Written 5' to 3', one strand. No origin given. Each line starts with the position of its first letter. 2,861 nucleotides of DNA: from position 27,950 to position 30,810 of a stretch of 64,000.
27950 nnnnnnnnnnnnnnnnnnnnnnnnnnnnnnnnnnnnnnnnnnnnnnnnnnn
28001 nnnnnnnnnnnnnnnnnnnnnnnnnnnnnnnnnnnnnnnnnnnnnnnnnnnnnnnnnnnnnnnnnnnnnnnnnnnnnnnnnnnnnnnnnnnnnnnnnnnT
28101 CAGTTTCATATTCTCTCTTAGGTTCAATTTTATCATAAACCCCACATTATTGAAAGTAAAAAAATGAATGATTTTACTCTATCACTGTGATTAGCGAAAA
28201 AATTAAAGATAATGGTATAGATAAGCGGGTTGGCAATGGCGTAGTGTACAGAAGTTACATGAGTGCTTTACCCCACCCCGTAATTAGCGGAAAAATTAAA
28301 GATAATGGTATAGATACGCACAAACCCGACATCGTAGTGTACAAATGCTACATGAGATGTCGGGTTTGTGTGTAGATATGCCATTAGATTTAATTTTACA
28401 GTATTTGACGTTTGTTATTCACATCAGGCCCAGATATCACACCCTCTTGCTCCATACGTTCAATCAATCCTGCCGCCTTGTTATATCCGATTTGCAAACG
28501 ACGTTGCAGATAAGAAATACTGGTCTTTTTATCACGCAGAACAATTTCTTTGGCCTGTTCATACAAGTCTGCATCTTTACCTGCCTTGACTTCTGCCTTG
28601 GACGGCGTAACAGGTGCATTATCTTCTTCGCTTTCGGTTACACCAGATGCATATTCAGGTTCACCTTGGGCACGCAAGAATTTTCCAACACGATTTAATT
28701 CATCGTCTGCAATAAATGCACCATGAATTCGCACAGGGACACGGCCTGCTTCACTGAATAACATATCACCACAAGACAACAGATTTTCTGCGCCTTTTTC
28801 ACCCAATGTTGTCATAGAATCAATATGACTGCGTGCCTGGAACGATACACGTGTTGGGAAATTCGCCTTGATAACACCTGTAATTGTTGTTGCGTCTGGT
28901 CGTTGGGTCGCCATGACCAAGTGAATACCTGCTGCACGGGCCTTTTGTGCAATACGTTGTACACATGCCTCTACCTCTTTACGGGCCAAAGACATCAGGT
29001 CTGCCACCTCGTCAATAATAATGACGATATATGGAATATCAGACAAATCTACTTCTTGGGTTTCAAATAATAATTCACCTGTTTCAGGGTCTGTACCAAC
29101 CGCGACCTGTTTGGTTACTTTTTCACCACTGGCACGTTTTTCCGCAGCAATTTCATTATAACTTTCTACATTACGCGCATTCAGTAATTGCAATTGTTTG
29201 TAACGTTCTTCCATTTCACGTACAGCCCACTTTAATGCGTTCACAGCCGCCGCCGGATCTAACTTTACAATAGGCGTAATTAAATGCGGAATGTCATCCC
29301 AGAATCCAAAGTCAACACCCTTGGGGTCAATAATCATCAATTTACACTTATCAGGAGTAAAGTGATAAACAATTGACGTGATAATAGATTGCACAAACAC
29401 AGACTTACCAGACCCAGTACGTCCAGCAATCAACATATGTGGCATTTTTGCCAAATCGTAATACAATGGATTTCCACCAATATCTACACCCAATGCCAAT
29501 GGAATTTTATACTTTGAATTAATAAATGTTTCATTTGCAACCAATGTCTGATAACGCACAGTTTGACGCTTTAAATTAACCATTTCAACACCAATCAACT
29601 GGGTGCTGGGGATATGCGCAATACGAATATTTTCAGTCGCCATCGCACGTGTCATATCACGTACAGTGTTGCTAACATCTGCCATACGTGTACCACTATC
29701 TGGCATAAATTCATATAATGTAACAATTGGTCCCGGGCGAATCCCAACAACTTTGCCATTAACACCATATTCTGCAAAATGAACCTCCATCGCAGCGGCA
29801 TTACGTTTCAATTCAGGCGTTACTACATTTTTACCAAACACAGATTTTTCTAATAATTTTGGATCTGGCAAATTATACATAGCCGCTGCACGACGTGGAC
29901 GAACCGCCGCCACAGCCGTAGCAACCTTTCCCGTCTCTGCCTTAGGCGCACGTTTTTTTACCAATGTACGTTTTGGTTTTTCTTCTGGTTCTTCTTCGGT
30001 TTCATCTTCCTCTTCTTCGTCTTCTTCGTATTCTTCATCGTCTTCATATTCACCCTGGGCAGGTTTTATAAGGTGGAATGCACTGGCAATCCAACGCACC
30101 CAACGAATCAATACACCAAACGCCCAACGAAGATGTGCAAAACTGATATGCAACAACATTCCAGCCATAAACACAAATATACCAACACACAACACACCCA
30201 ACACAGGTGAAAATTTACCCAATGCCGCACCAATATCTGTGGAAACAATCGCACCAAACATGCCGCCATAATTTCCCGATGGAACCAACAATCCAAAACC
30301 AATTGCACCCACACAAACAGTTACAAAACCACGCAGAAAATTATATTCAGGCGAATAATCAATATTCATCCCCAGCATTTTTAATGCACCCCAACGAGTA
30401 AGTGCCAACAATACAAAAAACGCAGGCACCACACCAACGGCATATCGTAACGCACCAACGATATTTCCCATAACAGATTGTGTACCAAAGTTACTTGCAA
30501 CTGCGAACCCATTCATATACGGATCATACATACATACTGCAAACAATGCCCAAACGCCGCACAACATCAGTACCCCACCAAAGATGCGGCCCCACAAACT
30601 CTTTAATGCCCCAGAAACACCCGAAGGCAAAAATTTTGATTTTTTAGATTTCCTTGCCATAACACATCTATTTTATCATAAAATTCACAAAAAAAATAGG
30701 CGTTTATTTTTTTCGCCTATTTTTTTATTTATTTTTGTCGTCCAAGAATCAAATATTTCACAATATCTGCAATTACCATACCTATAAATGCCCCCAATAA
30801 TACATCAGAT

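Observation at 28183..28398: Nested-hairpin repeat of about 106-115 nt with fixed tandem G.A mismatches, starting at gene stop codons (three loci)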

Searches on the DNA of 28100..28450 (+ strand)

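Call 9: search_rna_families(source=window, start=28100, end=28450, threshold=evalue, max_evalue=10)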
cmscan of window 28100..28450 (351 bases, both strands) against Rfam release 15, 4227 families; matches with E-value up to 10: 7.
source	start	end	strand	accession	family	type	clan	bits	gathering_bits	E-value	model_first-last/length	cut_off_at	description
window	28295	28394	+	RF00693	mir-147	Gene; miRNA;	-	18.7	57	0.28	1-78/78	no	mir-147 microRNA precursor family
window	28305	28384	+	RF03305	mir-3338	Gene; miRNA;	-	18.7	95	0.41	1-84/84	no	mir-3338 microRNA precursor family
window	28302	28387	-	RF03845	mir-3327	Gene; miRNA;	-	18.6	85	1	1-89/89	no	mir-3327 microRNA precursor family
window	28132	28232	+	RF02155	NCRUPAR_2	Gene; lncRNA;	-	18.6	80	7.9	1-99/99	no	Non-protein coding RNA, upstream of F2R/PAR1 conserved region 2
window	28311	28378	-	RF00693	mir-147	Gene; miRNA;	-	14.4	57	5.3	1-78/78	no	mir-147 microRNA precursor family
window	28166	28214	+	RF01143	sR16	Gene; snRNA; snoRNA; CD-box;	-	12.7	70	6.3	1-53/53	no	Small nucleolar RNA sR16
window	28108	28157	-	RF00026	U6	Gene; snRNA; splicing;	CL00009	10.3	44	9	1-49/105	no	U6 spliceosomal RNA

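Call 26: build_rna_model(alignment_id=A2)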
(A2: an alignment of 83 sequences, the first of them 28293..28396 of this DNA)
Model R1 built from alignment A2 (83 sequences, 111 columns); structure: RNAalifold consensus.
model positions 104; base pairs 37; branch points 0; effective number of sequences 1.32; information 0.59 bits per position. Calibrated on 0.2 Mb of random sequence (short: E-values are rough).
structure used (alignment columns):
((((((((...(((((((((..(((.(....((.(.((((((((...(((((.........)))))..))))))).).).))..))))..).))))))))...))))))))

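Call 27: search_with_rna_model(model_id=R1, source=window, max_evalue=10, filters=off)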
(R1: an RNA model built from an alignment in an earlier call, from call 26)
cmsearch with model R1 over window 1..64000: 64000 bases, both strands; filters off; matches with E-value up to 10: 34.
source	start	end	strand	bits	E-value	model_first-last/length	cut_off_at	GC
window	28293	28396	+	114.6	8.1e-27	1-104/104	no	0.35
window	42230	42333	+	111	7.2e-26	1-104/104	no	0.36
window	61249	61353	+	106.1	1.3e-24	1-104/104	no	0.32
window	28293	28396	-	55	3.6e-11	1-104/104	no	0.35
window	42230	42333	-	53.1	1.1e-10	1-104/104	no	0.36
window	61249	61353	-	51.8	2.5e-10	1-104/104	no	0.32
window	47443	47539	+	27.2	0.00072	1-104/104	no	0.49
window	47443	47539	-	23.3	0.0077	1-104/104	no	0.49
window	28218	28286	+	22.4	0.013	19-86/104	no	0.46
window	51969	52010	+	22.4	0.013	1-104/104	no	0.19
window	48837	48877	-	22.1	0.016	1-104/104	no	0.37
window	4546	4620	-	21.5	0.023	1-104/104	no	0.32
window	51969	52010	-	20.3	0.047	1-104/104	no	0.19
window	48837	48877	+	20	0.058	1-104/104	no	0.37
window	37035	37108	-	19.2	0.088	1-104/104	no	0.39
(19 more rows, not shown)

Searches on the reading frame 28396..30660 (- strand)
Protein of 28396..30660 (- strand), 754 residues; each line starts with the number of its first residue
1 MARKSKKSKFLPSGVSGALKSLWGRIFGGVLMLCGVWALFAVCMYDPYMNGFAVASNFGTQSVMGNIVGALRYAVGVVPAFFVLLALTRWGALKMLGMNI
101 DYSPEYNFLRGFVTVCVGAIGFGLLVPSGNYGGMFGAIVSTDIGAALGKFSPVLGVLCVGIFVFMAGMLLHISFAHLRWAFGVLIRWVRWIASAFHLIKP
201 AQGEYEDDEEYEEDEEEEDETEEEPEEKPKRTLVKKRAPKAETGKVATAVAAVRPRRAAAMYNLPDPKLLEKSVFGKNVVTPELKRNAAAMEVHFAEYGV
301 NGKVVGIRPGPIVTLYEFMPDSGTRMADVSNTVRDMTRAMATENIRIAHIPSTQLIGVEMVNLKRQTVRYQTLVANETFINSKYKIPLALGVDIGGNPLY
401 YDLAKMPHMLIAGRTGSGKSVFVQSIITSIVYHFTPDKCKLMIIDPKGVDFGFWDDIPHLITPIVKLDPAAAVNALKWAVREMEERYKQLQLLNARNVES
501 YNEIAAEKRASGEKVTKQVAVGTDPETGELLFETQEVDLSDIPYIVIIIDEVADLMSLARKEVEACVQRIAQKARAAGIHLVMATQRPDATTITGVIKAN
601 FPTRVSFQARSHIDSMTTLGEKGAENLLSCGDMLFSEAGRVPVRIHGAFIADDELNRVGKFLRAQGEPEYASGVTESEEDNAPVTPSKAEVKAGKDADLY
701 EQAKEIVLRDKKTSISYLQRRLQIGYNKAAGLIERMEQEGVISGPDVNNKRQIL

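Call 10: search_protein_families(library=ncbifam, proteins=[window:28396-30660:-])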
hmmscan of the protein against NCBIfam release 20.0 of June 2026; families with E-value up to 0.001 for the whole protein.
window:28396-30660:- (754 aa): 6 families
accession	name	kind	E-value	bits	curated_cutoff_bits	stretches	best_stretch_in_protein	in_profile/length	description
NF007615.0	PRK10263.1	equivalog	3.7e-122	409.3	1566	1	279-754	882-1349/1355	DNA translocase FtsK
TIGR03928.1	T7_EssCb_Firm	equivalog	3.3e-27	94.6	778.4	1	386-631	446-665/1296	type VII secretion protein EssC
TIGR03924.1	T7SS_EccC_a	equivalog_domain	7.7e-23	81.1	509.15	2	367-509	408-557/673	type VII secretion protein EccCa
TIGR03925.1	T7SS_EccC_b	equivalog_domain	4.8e-16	58.1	346.55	1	358-455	316-410/564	type VII secretion protein EccCb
NF041214.1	plasmid_TraB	equivalog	8.1e-14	51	800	1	408-621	250-421/639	plasmid transfer protein TraB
TIGR03743.1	SXT_TraD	subfamily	1.4e-06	27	366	1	338-448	104-213/636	conjugative transfer system coupling protein TraD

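Call 12: find_encoding_contigs(protein=window:28399-30660:-, flank=10000, max_places=6)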
Protein window:28399-30660:- (754 aa): no gene with exactly this product is on record in the collection.
